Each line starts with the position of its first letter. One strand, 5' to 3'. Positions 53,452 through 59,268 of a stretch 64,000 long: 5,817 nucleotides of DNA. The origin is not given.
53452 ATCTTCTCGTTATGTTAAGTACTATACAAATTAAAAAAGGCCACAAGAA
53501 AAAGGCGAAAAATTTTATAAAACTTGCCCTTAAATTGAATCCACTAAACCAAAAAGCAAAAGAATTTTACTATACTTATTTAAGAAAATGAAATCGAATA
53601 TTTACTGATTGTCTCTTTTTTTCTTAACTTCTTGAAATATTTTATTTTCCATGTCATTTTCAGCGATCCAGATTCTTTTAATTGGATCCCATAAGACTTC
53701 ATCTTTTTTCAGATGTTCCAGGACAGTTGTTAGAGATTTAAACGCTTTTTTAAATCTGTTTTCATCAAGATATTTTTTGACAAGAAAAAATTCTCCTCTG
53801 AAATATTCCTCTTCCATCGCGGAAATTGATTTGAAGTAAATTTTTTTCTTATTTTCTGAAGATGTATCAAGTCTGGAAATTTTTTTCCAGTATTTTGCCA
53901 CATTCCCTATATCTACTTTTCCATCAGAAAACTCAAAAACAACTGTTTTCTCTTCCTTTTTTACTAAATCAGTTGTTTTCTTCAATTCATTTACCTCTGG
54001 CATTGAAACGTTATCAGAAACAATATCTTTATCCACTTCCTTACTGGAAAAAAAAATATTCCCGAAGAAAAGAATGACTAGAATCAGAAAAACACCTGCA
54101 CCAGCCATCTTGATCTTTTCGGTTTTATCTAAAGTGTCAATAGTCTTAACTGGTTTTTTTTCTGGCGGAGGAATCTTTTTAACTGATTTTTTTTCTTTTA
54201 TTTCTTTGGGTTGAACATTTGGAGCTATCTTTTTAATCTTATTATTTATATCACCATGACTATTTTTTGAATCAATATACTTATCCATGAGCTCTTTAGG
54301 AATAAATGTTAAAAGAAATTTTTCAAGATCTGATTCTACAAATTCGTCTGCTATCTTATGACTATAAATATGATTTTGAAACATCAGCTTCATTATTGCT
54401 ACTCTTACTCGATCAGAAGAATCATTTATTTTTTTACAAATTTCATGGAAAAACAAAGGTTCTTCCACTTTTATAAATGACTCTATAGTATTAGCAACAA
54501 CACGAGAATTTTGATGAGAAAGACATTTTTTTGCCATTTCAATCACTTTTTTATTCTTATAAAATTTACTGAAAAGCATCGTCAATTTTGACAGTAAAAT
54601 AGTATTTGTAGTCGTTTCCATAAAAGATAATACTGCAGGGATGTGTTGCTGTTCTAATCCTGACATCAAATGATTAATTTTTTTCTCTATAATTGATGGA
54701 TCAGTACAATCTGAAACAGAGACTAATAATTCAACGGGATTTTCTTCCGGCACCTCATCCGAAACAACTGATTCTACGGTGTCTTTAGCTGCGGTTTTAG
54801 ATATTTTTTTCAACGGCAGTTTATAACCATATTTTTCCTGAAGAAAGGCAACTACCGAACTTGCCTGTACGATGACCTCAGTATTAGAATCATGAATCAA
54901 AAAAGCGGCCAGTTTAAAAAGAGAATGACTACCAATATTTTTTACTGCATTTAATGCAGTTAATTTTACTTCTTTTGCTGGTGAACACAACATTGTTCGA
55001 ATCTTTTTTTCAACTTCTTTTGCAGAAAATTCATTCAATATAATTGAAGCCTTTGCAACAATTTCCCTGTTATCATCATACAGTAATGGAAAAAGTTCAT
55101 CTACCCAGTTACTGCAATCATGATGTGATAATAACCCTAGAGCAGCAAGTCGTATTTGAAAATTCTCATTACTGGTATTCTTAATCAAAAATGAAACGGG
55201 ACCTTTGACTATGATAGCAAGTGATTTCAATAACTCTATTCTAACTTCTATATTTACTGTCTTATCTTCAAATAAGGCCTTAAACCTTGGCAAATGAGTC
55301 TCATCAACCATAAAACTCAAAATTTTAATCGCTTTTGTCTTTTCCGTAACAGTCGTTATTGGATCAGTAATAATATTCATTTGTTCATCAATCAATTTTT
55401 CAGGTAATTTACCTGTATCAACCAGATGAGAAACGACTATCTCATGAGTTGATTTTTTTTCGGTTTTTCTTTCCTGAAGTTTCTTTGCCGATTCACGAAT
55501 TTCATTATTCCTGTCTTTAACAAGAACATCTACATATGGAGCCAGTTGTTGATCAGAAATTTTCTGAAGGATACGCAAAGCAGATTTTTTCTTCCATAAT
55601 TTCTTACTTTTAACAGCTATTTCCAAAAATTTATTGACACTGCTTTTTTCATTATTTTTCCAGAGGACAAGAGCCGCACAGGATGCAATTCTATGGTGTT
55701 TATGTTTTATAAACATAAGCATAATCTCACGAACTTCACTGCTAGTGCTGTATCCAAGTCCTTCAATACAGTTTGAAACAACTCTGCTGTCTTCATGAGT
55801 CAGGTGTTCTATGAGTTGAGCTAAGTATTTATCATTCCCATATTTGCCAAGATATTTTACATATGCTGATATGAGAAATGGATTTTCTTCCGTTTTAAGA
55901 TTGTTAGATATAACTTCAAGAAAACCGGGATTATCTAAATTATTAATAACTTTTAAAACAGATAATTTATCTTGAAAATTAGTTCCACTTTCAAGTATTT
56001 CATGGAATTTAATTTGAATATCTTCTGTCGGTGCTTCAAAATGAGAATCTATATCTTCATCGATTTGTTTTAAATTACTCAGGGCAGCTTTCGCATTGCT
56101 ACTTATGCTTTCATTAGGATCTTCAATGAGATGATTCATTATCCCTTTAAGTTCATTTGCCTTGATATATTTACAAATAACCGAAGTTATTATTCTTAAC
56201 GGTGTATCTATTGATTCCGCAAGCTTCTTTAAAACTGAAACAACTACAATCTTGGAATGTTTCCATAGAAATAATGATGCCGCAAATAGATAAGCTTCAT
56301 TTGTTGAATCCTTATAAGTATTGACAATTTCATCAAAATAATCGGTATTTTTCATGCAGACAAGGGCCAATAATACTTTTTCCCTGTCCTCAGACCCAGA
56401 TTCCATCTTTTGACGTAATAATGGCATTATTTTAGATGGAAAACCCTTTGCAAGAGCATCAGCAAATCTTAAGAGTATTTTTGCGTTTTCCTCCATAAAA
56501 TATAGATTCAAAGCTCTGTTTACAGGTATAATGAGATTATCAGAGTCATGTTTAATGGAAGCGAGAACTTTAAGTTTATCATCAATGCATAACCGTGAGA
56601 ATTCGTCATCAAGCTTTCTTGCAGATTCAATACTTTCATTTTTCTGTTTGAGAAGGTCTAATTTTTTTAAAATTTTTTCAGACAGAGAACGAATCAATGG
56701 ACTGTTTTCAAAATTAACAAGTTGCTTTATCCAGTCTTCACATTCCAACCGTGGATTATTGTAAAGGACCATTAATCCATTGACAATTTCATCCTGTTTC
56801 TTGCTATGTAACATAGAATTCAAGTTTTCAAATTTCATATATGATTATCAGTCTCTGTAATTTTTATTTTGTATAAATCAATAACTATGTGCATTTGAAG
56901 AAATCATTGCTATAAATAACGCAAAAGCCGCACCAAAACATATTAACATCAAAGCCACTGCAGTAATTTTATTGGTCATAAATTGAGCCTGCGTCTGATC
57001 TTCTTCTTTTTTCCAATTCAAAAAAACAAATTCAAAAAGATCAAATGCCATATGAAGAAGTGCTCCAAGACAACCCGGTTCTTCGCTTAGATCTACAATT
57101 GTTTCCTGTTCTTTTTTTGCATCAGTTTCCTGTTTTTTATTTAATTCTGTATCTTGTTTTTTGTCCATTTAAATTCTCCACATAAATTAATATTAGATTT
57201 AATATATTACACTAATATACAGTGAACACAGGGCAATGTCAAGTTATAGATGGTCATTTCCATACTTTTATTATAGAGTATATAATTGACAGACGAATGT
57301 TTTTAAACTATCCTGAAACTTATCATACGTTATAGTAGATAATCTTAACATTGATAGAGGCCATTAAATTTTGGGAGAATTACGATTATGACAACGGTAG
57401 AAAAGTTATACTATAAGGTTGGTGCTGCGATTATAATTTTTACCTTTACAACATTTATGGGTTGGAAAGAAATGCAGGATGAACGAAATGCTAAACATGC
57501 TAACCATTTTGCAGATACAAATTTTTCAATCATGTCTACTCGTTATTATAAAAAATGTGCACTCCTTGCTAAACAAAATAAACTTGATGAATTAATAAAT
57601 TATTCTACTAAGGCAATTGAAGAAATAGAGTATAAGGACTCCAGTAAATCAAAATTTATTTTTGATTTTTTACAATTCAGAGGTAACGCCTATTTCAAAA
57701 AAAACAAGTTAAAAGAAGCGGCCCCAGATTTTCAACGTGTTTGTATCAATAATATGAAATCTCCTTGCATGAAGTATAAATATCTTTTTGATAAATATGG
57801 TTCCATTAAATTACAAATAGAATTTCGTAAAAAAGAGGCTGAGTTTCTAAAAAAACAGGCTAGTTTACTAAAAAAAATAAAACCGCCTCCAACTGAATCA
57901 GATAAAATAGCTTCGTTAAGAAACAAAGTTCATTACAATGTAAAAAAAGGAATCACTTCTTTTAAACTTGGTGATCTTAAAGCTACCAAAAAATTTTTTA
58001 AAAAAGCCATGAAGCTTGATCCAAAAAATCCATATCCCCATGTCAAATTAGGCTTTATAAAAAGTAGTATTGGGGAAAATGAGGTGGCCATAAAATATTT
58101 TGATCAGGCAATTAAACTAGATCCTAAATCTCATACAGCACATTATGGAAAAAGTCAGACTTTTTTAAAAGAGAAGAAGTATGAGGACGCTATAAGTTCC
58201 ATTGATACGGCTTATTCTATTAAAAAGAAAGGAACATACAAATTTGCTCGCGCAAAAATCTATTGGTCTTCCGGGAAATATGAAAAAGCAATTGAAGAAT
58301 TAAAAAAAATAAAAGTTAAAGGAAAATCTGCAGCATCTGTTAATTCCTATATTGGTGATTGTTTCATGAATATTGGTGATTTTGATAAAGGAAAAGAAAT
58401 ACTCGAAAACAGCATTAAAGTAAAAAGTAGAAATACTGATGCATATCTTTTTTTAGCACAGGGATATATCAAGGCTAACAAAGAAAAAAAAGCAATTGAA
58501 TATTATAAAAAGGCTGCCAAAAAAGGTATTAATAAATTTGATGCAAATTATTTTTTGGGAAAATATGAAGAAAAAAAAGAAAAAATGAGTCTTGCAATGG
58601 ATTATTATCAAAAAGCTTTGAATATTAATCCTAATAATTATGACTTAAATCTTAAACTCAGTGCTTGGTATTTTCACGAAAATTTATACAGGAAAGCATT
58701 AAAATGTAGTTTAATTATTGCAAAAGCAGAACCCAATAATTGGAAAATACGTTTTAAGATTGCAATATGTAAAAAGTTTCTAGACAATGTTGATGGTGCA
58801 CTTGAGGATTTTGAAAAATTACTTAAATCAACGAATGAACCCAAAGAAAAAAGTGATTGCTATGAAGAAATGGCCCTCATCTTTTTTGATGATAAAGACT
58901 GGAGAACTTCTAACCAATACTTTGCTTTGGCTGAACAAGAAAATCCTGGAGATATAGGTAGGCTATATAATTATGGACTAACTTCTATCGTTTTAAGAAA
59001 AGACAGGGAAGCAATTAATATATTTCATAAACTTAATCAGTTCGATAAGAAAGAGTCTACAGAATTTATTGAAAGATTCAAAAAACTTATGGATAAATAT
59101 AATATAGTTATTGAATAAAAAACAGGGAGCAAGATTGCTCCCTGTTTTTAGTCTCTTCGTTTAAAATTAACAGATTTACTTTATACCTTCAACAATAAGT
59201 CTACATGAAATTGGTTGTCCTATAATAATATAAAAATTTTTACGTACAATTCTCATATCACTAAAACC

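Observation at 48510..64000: Inverted duplication of a three-gene module: large secreted protein, secreted TPR-like protein and HEAT-repeat single-TM protein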

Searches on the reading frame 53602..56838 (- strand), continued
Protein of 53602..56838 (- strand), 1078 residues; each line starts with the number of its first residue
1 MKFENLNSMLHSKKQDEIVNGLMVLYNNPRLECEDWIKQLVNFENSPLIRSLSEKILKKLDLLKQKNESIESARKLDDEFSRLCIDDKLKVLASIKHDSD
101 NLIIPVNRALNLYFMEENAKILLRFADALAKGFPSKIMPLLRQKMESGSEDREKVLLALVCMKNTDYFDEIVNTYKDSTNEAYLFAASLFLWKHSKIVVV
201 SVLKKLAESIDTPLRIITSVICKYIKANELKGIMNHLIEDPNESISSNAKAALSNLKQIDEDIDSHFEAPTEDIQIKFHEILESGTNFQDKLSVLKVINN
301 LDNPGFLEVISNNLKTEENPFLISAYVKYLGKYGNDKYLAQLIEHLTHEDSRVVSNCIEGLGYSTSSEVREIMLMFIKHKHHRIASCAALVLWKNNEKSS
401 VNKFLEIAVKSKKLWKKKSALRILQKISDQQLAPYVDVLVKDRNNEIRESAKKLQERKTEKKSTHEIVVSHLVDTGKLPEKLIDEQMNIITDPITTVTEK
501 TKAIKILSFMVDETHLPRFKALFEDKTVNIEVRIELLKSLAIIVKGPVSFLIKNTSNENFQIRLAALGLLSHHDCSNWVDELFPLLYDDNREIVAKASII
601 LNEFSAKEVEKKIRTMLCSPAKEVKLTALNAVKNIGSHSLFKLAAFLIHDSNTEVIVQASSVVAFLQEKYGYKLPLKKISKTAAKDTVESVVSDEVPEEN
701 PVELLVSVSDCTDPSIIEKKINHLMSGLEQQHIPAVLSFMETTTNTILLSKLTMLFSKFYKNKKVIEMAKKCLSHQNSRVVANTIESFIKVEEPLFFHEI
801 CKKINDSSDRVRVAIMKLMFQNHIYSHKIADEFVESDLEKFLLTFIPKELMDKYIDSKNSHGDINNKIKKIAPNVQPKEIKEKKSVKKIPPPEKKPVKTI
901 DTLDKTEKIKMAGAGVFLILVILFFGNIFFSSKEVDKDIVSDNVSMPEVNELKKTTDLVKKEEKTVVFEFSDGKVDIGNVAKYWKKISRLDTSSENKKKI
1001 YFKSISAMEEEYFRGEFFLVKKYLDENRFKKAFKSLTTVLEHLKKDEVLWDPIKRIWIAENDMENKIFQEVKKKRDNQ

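Call 93: fold_search(model_id=the predicted structure, library=pdb)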
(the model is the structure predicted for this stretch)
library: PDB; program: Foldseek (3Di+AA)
matches with E <= 10: 1166; with E <= 0.001: 270
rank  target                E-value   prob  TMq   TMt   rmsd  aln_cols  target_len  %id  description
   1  7z8r_D                5.8e-08  1.00  0.19  0.18  30.0      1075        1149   12  CAND1-CUL1-RBX1 (released 2023-04-19)
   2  3w3v                  2.6e-07  1.00  0.21  0.22  32.8      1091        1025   11  Crystal structure of Kap121p mutant D353K/E396K/D438K (released 2013-04-10)
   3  9im6_A                2.6e-07  1.00  0.15  0.15  31.6      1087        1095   11  Structure of influenza A virus RNA polymerase PB1 and nuclear import host factor RanBP5 complex (released 2024-11-27)
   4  3w3t                  3.8e-07  1.00  0.16  0.16  35.3      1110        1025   11  Crystal structure of Kap121p (released 2013-04-10)
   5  4fdd_A                4.6e-07  1.00  0.14  0.17  32.9      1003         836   13  Crystal structure of KAP beta2-PY-NLS (released 2012-07-18)
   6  7q3l_A                5.9e-07  1.00  0.15  0.18  24.7       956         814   12  Human 17S U2 snRNP 5' domain (released 2022-03-30)
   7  5j3v_A                7.6e-07  1.00  0.15  0.17  32.8      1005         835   12  Crystal structure of human Karyopherin-beta2 bound to the histone H3 tail (released 2016-09-21)
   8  5yvi_A                7.6e-07  1.00  0.14  0.16  32.9       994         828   12  Crystal structure of Karyopherin beta2 in complex with FUS(456-526) (released 2018-05-16)
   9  7z8v_D                8.7e-07  1.00  0.16  0.16  32.0      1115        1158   12  CAND1-SCF-SKP2 (SKP1deldel) CAND1 engaged SCF rocked (released 2023-04-19)
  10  5h2v_A                9.4e-07  1.00  0.22  0.23  31.9      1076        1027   12  Crystal structure of the karyopherin Kap121p bound to the SUMO protease Ulp1p (released 2016-12-14)
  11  2bku_B                1.0e-06  1.00  0.16  0.19  23.8       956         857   13  Kap95p:RanGTP complex (released 2005-05-04)
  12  2z5o_A                1.0e-06  1.00  0.14  0.17  32.7      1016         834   11  Complex of Transportin 1 with JKTBP NLS (released 2007-10-23)
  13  4jlq_A                1.1e-06  1.00  0.14  0.17  32.5      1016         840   13  Crystal structure of human Karyopherin-beta2 bound to the PY-NLS of Saccharomyces cerevisiae NAB2 (released 2013-04-03)
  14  6fsq                  1.2e-06  1.00  0.15  0.35  20.8       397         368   18  Structure of A3_bGFPD, an artificial bi-domain protein based on two different alphaRep domains : A3 and a GFP binding do (released 2018-08-08)
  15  2h4m_B                1.5e-06  1.00  0.14  0.17  32.5       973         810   12  Karyopherin Beta2/Transportin-M9NLS (released 2006-10-24)
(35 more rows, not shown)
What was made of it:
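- On HEAT repeat proteins: Foldseek matches are HEAT solenoids (call 93).
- Closest known: Eukaryote-type HEAT solenoid scaffolds. Same: A long HEAT solenoid, the best structural matches of the AF2 model (call 93).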

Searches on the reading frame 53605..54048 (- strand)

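Call 89: search_protein_families(library=pfam, proteins=[window:53605-54048:-], max_evalue=5)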
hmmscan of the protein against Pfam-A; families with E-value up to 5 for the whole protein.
seq(148 aa): 3 families
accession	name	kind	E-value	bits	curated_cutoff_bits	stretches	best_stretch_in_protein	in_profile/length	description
PF22174.2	NMB1110-like_C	-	0.058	13.7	27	1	102-131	6-35/69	Tail protein, C-terminal domain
PF15401.11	TAA-Trp-ring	-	0.12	13.3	25.8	1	24-66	10-51/66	Tryptophan-ring motif of head of Trimeric autotransporter adhesin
PF23634.1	PH_CERLI1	-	0.29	11.4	27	1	52-105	32-85/111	CERLI1-like PH domain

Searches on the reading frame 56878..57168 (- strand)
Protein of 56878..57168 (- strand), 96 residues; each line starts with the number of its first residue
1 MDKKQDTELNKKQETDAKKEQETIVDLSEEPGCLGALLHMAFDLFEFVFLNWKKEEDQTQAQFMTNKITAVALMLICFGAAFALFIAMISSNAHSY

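Call 7: search_protein_families(library=pfam, proteins=[window:56878-57168:-], max_evalue=0.01)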
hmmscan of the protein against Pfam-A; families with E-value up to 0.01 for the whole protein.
window:56878-57168:- (96 aa): 0 families

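Call 8: search_protein_families(library=ncbifam, proteins=[window:56878-57168:-], max_evalue=0.01)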
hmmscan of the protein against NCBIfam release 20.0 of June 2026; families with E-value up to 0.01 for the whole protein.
window:56878-57168:- (96 aa): 0 families

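Call 62: search_protein_families(library=padloc, proteins=[window:56878-57168:-], max_evalue=0.01)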
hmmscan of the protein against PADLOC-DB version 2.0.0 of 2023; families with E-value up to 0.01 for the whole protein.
window:56878-57168:- (96 aa): 0 families

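Call 63: search_protein_families(library=phrogs, proteins=[window:56878-57168:-], max_evalue=0.01)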
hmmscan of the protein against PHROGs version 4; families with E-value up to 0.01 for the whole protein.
window:56878-57168:- (96 aa): 0 families

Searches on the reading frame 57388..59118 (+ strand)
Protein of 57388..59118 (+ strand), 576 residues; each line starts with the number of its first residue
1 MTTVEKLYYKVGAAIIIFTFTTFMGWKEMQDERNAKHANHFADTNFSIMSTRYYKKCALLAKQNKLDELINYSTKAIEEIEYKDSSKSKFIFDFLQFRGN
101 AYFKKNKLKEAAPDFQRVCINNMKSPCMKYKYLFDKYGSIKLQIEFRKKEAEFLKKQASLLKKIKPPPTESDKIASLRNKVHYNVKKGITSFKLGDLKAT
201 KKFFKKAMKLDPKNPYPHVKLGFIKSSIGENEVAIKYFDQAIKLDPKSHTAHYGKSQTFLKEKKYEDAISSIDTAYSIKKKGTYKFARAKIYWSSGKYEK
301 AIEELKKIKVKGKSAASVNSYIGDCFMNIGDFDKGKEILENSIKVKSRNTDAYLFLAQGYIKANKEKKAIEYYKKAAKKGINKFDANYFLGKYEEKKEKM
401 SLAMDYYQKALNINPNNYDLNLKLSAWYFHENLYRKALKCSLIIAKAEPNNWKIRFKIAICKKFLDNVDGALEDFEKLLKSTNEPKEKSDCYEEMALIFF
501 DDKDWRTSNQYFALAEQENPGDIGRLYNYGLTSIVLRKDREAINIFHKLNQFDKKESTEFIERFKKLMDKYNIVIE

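Call 7: search_protein_families(library=pfam, proteins=[window:57388-59118:+], max_evalue=0.01)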
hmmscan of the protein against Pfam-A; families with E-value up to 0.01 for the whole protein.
window:57388-59118:+ (576 aa): 24 families
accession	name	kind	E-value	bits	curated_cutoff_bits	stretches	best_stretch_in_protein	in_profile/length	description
PF07719.23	TPR_2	-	8.7e-31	103.9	27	1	385-417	2-34/34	Tetratricopeptide repeat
PF13181.12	TPR_8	-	1e-28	97.5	25.7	3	385-417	2-34/34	Tetratricopeptide repeat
PF14559.12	TPR_19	-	2.1e-22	79.6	25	1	330-378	5-53/68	Tetratricopeptide repeat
PF00515.34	TPR_1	-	2.5e-22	78.2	27.8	2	388-417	5-34/34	Tetratricopeptide repeat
PF13432.12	TPR_16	-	3.1e-20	72.7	32.7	1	229-276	11-58/65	Tetratricopeptide repeat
PF13428.12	TPR_14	-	6.5e-17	60.8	23.5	0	227-255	13-41/44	Tetratricopeptide repeat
PF13414.12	TPR_11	-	3.9e-16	58.9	26.8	1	229-254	8-33/42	TPR repeat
PF23914.1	TPR_CcmH_CycH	-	1.4e-13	51.4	42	0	330-378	101-149/158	Cytochrome c-type biogenesis protein H TPR domain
PF13431.12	TPR_17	-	1.3e-12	47.3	24.4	0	237-269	1-33/34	Tetratricopeptide repeat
PF13424.12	TPR_12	-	7.1e-12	45.8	30.1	0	315-376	2-71/77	Tetratricopeptide repeat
PF13174.12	TPR_6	-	1.3e-11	44.8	26.3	0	456-480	4-28/33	Tetratricopeptide repeat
PF12895.13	ANAPC3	-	4.1e-11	43.4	27.2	0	232-273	40-80/82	Anaphase-promoting complex, cyclosome, subunit 3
PF13371.12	TPR_9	-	1.4e-10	41.4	35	1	424-482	1-59/73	Tetratricopeptide repeat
PF25062.1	ARM_TT21_N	-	3.8e-10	40.3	40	1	300-415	80-199/222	Tetratricopeptide repeat protein 21 N-terminal ARM repeat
PF13176.12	TPR_7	-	1.5e-09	37.6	27.9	0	352-379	1-30/36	Tetratricopeptide repeat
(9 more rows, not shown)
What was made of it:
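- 57388..59118 (+): 576-aa multi-TPR protein at the axis of the inverted duplication. Strong Pfam TPR hits (call 7).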

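Call 8: search_protein_families(library=ncbifam, proteins=[window:57388-59118:+], max_evalue=0.01)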
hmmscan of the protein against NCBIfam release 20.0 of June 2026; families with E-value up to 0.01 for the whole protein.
window:57388-59118:+ (576 aa): 28 families (the best 25 are shown)
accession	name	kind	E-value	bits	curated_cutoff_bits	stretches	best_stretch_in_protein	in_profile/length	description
TIGR02917.1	PEP_TPR_lipo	equivalog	4.3e-32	110.9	312.2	2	289-557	97-363/899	XrtA/PEP-CTERM system TPR-repeat protein PrsT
NF040959.1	MamA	equivalog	3.8e-29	101.6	200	2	287-438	42-193/204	magnetosome protein MamA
TIGR02521.1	type_IV_pilW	equivalog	4.4e-23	82.1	154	2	176-278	26-128/234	type IV pilus biogenesis/stability protein PilW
TIGR02552.1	LcrH_SycD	equivalog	6.2e-15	55.1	104.8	2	188-282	25-119/136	SycD/LcrH family type III secretion system chaperone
NF033762.1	social_mot_Tgl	equivalog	1.5e-09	37.6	225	1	168-309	23-160/252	social motility TPR repeat lipoprotein Tgl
NF008757.0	PRK11788.1-5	equivalog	1.7e-09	37.4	363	1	317-473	108-270/388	lipopolysaccharide assembly protein LapB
NF052312.1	T9SS_PorW_SprE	equivalog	1.7e-09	36.9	250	2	325-513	150-352/716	type IX secretion system periplasmic lipoprotein PorW/SprE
NF008391.2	PRK11189.1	equivalog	1.9e-09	37.5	250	1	178-384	64-271/297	lipoprotein NlpI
TIGR03939.1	PGA_TPR_OMP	equivalog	5.1e-09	34.9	366.65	1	295-424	66-194/800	poly-beta-1,6 N-acetyl-D-glucosamine export porin PgaA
NF047371.1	FlcA_CTERM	equivalog_domain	6.9e-09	34.7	300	1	368-489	417-544/646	periplasmic flagellar collar protein FlcA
NF002725.1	PRK02603.1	equivalog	1e-08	35.4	143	0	185-251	39-108/173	photosystem I assembly protein Ycf3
NF033920.0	C39_PA2778_fam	equivalog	3.4e-08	33.2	150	1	193-279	168-254/255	PA2778 family cysteine peptidase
NF008520.0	PRK11447.1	equivalog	3.5e-08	31.7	858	1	166-255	334-425/1157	cellulose synthase complex outer membrane protein BcsC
TIGR00540.1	TPR_hemY_coli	hypoth_equivalog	4e-08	32.4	142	1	257-376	269-385/385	heme biosynthesis-associated TPR protein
TIGR02795.1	tol_pal_ybgF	equivalog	2.8e-07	31.1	90.1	0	251-341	4-101/119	tol-pal system protein YbgF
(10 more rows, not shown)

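Call 62: search_protein_families(library=padloc, proteins=[window:57388-59118:+], max_evalue=0.01)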
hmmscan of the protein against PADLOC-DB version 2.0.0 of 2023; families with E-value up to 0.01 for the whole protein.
window:57388-59118:+ (576 aa): 0 families

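Call 63: search_protein_families(library=phrogs, proteins=[window:57388-59118:+], max_evalue=0.01)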
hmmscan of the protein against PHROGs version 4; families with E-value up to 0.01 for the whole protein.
window:57388-59118:+ (576 aa): 1 family
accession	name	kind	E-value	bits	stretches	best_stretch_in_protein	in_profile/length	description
phrog_7590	-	unknown function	3.5e-19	70.5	3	186-279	94-187/234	-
